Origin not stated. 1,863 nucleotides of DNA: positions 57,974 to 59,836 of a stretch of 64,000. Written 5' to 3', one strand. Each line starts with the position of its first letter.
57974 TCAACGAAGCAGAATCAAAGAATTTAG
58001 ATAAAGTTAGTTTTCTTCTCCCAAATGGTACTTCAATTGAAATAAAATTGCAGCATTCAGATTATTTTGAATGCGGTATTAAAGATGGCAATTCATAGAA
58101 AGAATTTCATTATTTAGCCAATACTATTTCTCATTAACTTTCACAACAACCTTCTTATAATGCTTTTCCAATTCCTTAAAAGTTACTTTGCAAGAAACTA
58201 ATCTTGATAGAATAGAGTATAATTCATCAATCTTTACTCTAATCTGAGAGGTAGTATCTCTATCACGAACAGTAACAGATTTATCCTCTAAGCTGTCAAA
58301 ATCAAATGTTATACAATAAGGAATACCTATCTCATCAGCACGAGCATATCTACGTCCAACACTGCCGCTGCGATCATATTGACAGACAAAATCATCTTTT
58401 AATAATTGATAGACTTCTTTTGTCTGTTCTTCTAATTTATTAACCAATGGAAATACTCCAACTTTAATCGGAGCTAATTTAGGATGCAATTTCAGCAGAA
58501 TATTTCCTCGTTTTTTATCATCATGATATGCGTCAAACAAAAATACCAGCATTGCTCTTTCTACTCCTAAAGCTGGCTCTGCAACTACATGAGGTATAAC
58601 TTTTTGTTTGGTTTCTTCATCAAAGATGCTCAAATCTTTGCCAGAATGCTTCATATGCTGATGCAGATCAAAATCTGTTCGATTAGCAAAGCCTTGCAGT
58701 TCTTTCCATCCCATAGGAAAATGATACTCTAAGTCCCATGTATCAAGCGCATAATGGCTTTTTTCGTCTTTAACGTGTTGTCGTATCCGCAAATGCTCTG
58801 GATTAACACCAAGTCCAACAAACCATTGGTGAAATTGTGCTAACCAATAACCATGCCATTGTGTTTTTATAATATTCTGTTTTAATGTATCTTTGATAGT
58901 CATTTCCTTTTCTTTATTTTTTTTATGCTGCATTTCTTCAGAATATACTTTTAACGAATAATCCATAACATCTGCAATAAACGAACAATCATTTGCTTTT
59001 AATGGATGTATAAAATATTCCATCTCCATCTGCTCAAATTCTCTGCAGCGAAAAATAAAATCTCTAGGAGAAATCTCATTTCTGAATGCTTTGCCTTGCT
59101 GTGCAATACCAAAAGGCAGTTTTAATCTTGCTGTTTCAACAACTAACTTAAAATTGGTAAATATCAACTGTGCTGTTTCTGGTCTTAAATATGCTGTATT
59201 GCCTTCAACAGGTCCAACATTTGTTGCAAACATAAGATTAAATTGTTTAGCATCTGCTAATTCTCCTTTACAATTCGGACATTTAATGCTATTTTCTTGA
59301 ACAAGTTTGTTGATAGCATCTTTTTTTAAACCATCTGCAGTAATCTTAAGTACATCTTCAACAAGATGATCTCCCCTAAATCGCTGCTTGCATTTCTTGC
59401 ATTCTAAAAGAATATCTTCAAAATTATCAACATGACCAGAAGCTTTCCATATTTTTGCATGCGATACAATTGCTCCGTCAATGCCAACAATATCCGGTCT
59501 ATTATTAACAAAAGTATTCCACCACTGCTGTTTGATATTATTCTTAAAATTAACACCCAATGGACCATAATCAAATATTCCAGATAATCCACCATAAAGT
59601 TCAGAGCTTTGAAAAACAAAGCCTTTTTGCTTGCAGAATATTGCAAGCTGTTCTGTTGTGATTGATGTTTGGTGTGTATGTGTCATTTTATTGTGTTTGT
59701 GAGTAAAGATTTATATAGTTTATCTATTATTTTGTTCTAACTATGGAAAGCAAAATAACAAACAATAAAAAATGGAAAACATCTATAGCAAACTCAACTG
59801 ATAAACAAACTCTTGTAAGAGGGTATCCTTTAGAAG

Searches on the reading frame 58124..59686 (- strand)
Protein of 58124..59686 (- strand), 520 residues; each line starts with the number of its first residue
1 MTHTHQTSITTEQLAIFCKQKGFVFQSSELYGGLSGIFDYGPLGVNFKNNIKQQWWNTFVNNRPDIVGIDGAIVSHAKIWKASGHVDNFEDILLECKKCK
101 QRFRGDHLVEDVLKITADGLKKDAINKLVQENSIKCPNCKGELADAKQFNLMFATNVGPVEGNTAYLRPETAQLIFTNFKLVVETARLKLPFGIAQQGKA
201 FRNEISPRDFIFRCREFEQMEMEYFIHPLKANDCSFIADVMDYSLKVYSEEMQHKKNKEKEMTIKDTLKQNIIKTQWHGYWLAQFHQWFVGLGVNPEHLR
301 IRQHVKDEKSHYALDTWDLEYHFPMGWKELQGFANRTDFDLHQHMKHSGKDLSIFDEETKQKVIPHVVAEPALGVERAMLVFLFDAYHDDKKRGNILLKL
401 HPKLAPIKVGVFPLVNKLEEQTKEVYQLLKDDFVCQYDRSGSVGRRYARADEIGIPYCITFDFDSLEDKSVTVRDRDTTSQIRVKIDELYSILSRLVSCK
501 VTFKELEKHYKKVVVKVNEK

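Call 89: search_protein_families(library=pfam, proteins=[window:58124-59686:-], max_evalue=0.001)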
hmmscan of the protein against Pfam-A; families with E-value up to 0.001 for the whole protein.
window:58124-59686:- (520 aa): 2 families
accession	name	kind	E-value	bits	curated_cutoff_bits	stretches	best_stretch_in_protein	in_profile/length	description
PF03129.25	HGTP_anticodon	-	1.3e-21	77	21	1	408-494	1-92/94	Anticodon binding domain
PF00587.30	tRNA-synt_2b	-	4.9e-09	36.9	29.3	1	164-382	10-175/179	tRNA synthetase class II core domain (G, H, P, S and T)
